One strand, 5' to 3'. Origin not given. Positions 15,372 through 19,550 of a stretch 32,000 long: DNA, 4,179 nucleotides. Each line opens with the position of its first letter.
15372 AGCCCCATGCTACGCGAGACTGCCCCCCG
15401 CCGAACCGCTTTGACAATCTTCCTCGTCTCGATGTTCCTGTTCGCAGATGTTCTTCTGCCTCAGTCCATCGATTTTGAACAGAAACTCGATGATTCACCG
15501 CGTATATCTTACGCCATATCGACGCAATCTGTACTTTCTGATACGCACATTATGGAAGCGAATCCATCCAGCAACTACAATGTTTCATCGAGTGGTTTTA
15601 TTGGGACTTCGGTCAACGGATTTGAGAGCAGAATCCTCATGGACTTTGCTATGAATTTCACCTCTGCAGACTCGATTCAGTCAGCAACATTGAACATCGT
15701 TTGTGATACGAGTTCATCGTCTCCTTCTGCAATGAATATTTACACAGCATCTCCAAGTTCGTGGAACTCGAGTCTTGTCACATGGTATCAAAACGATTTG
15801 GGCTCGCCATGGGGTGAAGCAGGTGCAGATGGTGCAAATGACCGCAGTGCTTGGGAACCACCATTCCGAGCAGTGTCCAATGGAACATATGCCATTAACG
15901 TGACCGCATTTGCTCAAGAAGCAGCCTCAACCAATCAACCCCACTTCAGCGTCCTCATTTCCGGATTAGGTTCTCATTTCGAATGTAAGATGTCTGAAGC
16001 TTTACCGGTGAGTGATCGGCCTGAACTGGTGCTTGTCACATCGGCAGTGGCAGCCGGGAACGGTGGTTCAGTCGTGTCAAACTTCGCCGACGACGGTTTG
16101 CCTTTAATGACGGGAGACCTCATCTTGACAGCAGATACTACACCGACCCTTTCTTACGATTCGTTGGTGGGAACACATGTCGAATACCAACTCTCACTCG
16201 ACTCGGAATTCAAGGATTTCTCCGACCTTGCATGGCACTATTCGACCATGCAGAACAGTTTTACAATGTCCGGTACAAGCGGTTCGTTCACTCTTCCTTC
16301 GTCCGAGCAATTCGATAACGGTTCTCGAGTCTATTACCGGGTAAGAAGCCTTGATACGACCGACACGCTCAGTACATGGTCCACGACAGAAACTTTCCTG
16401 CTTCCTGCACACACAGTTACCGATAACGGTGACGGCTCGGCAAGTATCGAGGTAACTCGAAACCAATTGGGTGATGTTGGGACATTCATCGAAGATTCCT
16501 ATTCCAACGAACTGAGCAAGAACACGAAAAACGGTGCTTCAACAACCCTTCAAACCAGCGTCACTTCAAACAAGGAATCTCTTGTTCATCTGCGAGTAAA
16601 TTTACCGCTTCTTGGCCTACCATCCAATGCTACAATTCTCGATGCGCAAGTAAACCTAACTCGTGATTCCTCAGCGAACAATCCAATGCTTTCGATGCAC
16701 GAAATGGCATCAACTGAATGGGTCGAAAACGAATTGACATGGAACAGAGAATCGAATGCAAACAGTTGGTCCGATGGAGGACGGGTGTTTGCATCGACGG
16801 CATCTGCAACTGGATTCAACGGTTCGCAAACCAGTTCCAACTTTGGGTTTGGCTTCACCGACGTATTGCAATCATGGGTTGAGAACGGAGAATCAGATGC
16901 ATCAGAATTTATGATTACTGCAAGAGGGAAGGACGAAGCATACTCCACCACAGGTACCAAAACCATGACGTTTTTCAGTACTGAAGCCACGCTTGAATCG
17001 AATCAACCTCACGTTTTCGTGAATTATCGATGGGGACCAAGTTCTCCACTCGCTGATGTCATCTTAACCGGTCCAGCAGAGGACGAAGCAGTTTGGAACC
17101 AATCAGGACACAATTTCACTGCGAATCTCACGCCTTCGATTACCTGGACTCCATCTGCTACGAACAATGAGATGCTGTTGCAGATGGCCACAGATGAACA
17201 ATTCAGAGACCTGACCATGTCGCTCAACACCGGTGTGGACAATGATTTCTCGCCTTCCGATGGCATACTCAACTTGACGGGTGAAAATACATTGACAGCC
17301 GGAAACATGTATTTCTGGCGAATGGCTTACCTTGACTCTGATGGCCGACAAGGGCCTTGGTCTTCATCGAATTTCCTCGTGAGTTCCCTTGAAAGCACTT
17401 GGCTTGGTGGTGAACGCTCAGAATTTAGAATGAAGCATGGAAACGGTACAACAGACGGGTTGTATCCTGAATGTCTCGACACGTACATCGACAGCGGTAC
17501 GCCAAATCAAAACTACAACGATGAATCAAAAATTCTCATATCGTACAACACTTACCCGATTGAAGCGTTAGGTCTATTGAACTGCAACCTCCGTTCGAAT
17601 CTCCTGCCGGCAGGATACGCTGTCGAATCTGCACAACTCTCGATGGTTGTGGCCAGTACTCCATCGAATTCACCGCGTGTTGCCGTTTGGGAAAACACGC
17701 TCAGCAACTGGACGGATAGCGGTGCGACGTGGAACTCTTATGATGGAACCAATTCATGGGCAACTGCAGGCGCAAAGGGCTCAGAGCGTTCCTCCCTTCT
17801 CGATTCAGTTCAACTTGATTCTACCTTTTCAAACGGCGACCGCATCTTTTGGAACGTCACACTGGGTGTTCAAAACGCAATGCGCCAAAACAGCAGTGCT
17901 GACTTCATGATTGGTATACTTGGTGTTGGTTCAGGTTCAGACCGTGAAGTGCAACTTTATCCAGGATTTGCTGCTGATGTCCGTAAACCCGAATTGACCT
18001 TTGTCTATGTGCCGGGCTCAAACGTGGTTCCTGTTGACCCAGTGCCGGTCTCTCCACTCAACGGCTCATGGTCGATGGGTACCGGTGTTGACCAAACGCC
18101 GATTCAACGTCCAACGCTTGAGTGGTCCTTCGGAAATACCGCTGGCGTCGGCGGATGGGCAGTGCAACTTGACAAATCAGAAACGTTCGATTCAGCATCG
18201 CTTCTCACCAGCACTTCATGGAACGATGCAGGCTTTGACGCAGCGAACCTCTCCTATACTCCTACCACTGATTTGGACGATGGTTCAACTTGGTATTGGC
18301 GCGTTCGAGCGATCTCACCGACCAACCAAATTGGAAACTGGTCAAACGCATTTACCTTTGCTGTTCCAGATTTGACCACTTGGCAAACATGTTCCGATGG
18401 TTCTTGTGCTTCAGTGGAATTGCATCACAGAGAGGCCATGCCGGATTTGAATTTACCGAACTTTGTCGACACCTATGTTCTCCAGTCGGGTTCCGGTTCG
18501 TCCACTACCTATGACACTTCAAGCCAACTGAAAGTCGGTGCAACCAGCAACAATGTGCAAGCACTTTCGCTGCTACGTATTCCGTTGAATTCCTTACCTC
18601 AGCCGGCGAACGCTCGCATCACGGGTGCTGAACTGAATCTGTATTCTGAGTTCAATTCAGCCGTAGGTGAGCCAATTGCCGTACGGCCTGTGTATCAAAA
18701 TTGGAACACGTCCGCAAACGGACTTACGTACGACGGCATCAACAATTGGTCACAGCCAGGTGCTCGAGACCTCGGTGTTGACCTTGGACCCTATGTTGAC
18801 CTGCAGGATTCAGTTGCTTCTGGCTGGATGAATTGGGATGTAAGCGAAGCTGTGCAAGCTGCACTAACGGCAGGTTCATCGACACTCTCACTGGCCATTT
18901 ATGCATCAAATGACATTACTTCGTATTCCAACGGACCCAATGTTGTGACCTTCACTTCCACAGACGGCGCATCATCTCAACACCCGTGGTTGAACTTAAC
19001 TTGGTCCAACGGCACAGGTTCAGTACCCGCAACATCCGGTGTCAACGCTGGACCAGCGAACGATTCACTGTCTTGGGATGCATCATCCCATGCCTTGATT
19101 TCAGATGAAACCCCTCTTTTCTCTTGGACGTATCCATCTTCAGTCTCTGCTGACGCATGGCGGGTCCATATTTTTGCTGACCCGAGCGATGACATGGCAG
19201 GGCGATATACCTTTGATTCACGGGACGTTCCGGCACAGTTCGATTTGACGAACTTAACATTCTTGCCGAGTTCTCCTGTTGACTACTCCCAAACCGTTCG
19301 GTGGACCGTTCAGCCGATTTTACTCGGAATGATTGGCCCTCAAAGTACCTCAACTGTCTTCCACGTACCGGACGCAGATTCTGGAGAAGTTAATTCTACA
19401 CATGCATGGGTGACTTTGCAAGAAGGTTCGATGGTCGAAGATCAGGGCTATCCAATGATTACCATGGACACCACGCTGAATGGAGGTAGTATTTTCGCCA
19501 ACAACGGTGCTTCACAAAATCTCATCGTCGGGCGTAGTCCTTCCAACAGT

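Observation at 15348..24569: Giant 3073-aa surface protein with a strictly alternating (A-B)x6-A module array on an Ig-like stalk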

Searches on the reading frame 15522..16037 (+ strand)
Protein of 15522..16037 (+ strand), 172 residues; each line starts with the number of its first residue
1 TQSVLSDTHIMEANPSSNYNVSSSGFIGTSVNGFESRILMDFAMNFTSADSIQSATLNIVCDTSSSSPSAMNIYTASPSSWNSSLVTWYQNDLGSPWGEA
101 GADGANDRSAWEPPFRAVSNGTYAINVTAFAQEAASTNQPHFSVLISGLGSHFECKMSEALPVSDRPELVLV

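Call 30: search_solved_structures(query=A1, max_evalue=1, show_alignments=2)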
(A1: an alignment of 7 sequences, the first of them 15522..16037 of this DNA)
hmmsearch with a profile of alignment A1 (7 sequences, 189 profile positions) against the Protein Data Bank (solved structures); distinct sequences matched with E-value up to 1: 8.
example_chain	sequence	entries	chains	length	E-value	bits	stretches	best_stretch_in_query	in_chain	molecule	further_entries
8wab_A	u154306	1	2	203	8.5e-08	35.6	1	11-187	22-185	DNRLRE domain-containing protein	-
7vbo_A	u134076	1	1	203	0.0016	21.7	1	12-187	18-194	Alginate lyase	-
5nxs_A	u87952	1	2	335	0.012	18.8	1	118-171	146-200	Growth/differentiation factor 8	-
6umx_A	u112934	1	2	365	0.013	18.7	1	118-171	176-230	Growth/differentiation factor 8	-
5ntu_A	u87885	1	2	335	0.075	16.2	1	118-171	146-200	Growth/differentiation factor 8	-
5hlz_A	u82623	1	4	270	0.12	15.5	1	109-187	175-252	Inhibin beta A chain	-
7ljh_A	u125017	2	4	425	0.15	15.3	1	20-84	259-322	Poly(Aspartic acid) hydrolase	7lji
5hly_A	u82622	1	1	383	0.24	14.5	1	109-187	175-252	Inhibin beta A chain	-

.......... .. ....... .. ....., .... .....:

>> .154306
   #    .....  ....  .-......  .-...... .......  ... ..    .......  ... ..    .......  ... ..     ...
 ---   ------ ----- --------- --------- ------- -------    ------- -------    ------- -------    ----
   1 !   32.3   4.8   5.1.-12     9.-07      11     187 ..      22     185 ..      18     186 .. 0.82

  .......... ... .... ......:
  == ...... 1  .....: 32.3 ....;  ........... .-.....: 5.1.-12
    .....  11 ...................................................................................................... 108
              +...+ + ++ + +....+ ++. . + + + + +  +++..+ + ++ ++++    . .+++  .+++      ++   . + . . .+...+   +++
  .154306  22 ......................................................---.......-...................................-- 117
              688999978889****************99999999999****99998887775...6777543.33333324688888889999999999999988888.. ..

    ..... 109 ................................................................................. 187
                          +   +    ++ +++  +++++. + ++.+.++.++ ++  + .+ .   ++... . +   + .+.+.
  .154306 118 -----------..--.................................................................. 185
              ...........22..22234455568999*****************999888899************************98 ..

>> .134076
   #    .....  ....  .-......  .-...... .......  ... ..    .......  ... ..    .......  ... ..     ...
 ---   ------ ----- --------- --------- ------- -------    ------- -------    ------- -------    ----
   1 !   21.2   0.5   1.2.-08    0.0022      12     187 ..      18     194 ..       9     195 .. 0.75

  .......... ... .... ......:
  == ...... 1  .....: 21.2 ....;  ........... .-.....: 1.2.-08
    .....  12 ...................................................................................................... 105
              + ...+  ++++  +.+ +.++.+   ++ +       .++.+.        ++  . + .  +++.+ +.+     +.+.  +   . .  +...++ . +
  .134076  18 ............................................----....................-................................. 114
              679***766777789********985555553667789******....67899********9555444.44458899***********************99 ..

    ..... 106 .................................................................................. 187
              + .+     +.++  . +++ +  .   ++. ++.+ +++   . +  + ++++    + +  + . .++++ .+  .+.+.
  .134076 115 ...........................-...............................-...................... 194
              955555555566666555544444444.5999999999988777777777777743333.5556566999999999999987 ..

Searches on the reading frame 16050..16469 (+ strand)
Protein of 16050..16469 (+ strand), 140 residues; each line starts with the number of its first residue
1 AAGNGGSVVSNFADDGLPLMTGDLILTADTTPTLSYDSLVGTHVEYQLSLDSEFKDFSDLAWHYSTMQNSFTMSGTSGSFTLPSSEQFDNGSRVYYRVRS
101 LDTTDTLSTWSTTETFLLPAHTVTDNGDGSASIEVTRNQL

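Call 11: search_protein_families(library=pfam, proteins=[window:16050-16469:+], max_evalue=1)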
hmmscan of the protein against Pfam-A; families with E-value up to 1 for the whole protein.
window:16050-16469:+ (140 aa): 1 family
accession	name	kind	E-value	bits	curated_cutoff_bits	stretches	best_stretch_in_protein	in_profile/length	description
PF25788.1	Ig_Rha78A_N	-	0.0039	17.9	27.4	1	43-116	35-99/105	Rha78A-like, N-terminal immunoglobulin domain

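Call 31: search_solved_structures(query=A2, max_evalue=1, show_alignments=2)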
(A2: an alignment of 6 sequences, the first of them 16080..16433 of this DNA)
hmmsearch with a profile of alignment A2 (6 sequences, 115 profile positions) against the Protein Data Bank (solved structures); distinct sequences matched with E-value up to 1: 4.
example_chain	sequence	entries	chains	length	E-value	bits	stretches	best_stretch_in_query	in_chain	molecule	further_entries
1ck0_H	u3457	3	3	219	0.29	14.8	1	24-110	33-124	PROTEIN (IGG1-KAPPA ANTIBODY 131 (HEAVY CHAIN)) | PROTEIN (IMMUNOGLOBULIN; HEAVY CHAIN)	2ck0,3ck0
4bq6_A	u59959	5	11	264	0.65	13.7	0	74-111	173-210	NEOGENIN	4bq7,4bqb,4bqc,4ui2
6x93_B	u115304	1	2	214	0.71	13.5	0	54-108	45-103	Interleukin-10 receptor subunit alpha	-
5nkq_E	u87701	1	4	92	0.92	13.2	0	62-111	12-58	Monobody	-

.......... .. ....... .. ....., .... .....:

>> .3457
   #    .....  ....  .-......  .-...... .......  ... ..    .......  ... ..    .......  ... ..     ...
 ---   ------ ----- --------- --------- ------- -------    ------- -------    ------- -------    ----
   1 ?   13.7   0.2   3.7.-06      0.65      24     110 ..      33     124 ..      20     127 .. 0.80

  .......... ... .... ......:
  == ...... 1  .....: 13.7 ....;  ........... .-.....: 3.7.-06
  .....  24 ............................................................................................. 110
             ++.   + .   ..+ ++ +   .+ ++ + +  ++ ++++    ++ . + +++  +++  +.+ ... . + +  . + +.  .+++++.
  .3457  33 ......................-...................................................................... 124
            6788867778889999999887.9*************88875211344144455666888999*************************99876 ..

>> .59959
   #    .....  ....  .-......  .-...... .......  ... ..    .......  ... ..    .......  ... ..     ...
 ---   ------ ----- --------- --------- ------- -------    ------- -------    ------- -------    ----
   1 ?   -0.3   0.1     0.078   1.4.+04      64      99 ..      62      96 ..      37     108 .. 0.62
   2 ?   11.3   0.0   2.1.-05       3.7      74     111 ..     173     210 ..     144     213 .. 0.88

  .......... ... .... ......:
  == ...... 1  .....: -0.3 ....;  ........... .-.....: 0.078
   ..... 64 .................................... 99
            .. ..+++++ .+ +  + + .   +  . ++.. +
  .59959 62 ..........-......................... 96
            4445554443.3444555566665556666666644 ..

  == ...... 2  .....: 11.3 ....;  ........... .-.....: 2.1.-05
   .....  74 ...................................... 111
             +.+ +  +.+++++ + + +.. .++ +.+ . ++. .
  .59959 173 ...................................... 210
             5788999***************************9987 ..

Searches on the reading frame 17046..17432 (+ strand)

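Call 11: search_protein_families(library=pfam, proteins=[window:17046-17432:+], max_evalue=1)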
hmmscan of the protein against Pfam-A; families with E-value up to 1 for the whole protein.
window:17046-17432:+ (129 aa): 2 families
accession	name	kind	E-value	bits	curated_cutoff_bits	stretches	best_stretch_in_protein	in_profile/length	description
PF25788.1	Ig_Rha78A_N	-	0.034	14.8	27.4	1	76-109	64-97/105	Rha78A-like, N-terminal immunoglobulin domain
PF25354.1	Ig_NUP210_16th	-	0.095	12.6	27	1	81-109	8-36/72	NUP210-like, Ig-like domain 16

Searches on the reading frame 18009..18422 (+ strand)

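Call 11: search_protein_families(library=pfam, proteins=[window:18009-18422:+], max_evalue=1)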
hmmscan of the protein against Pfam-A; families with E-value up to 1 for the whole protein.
window:18009-18422:+ (138 aa): 1 family
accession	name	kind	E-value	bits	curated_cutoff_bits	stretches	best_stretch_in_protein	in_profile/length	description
PF25788.1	Ig_Rha78A_N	-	0.013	16.2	27.4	1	33-117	18-99/105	Rha78A-like, N-terminal immunoglobulin domain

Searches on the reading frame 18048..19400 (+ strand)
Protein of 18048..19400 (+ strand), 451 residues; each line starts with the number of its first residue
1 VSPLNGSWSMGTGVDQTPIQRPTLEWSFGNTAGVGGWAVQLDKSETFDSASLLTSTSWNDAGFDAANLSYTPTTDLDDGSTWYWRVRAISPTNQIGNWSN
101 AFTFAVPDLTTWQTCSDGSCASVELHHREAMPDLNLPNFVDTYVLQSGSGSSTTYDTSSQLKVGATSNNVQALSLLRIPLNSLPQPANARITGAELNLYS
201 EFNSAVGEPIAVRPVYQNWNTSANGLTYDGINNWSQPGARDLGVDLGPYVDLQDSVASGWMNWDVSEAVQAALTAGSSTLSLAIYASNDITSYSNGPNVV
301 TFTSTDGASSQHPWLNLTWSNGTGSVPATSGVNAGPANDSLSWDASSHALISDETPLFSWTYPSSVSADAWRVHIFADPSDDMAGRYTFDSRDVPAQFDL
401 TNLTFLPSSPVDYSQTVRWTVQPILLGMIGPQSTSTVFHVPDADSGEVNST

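Call 44: predict_structure(alignment_id=A3)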
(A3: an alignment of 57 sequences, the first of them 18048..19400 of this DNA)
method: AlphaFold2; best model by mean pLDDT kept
length: 451 residues; sequences in the alignment: 57
mean_pLDDT: 89.9   pTM: 0.85
mean pLDDT of the five models: 89.9, 88.9, 85.8, 81.8, 81.5
residues with pLDDT >= 90: 298; 70-90: 133; 50-70: 20; < 50: 0
segments of 3 or more residues with pLDDT < 50: none
pLDDT, mean of each block of 10 residues (from residue 1): 87 88 91 89 95 94 93 95 95 90 95 88 94 94 84 88 86 94 87 96 90 95 94 91 90 93 96 92 84 67 94 96 89 93 81 90 90 86 82 96 93 83 94 91 72 61
secondary structure, 60 per line:
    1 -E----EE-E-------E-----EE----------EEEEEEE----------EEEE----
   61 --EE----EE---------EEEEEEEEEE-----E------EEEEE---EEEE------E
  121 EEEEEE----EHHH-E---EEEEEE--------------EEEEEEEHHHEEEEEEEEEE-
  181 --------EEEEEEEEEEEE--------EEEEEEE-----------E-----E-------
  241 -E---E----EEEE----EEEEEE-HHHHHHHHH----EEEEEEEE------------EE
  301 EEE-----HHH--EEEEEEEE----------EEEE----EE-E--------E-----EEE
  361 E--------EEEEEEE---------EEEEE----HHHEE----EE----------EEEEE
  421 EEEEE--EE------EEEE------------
elements in order: E36-42 E53-56 E80-89 E102-106 E110-113 E120-126 E140-145 E160-166 E170-179 E189-200 E209-215 E251-254 E259-264 H266-274 E279-286 E299-303 E314-321 E332-335 E358-361 E370-376 E386-390 E416-425 E436-439

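Call 47: fold_search(model_id=the predicted structure, library=pdb)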
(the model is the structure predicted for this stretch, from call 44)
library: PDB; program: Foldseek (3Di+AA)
matches with E <= 10: 1446; with E <= 0.001: 112
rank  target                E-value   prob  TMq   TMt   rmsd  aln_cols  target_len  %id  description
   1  8wab_B                2.7e-09  1.00  0.33  0.79   3.8       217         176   17  Crystal structure of a chondroitin sulfate-binding carbohydrate binding module of a chondroitinase (released 2024-01-17)
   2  8wab_A                5.7e-09  1.00  0.33  0.78   3.8       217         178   17  Crystal structure of a chondroitin sulfate-binding carbohydrate binding module of a chondroitinase (released 2024-01-17)
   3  8v29_C                1.9e-07  1.00  0.18  0.11  21.9       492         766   11  Cryo-EM structure of human type I OSM receptor complex: model for full extracellular assembly (released 2024-11-20)
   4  7ne1_B                3.0e-07  1.00  0.20  0.28  20.9       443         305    9  Structure of the complex between Netrin-1 and its receptor Neogenin (released 2021-03-31)
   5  8d82_A                3.7e-07  1.00  0.18  0.15  21.4       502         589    9  Cryo-EM structure of human IL-6 signaling complex in detergent: model containing full extracellular domains (released 2023-03-29)
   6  6tpw                  3.9e-07  1.00  0.16  0.19  28.2       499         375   11  Crystal structures of FNIII domain one through four of the human leucocyte common antigen-related protein ( LAR) (released 2020-05-13)
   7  7tyj_B                5.4e-07  1.00  0.17  0.21  23.1       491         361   13  Cryo-EM Structure of insulin receptor-related receptor (IRR) in apo-state captured at pH 7. The 3D refinement was focu (released 2023-02-15)
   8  8avd_B                8.7e-07  1.00  0.19  0.21  22.7       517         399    9  Cryo-EM structure for a 3:3 complex between mouse leptin and the mouse LEP-R ectodomain (local refinement) (released 2023-04-05)
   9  7mrs_A                1.1e-06  1.00  0.18  0.26  18.3       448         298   11  Zebrafish CNTN4 APPb complex (released 2022-01-05)
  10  7y8s_B                1.5e-06  1.00  0.19  0.28  19.2       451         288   10  Crystal structure of sDscam FNIII1-3 domains, isoform beta2v6 (released 2023-05-24)
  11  7mrk_D                1.6e-06  1.00  0.18  0.27  18.7       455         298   10  Chicken CNTN4 APP complex (released 2022-01-05)
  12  8v2b_B                1.7e-06  1.00  0.18  0.15  22.0       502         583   10  Cryo-EM structure of mouse type II OSM receptor complex: model for full extracellular assembly (released 2024-11-20)
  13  6xay_C                1.8e-06  1.00  0.19  0.29  14.8       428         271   10  Structure of a fragment of human fibronectin containing the 10th, 11th and 12th type III domains (released 2021-06-09)
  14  7vbo                  2.2e-06  1.00  0.32  0.72   3.6       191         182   19  Alginate binding domain CBM (released 2022-09-07)
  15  6xay_A                2.5e-06  1.00  0.21  0.28  14.3       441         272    9  Structure of a fragment of human fibronectin containing the 10th, 11th and 12th type III domains (released 2021-06-09)
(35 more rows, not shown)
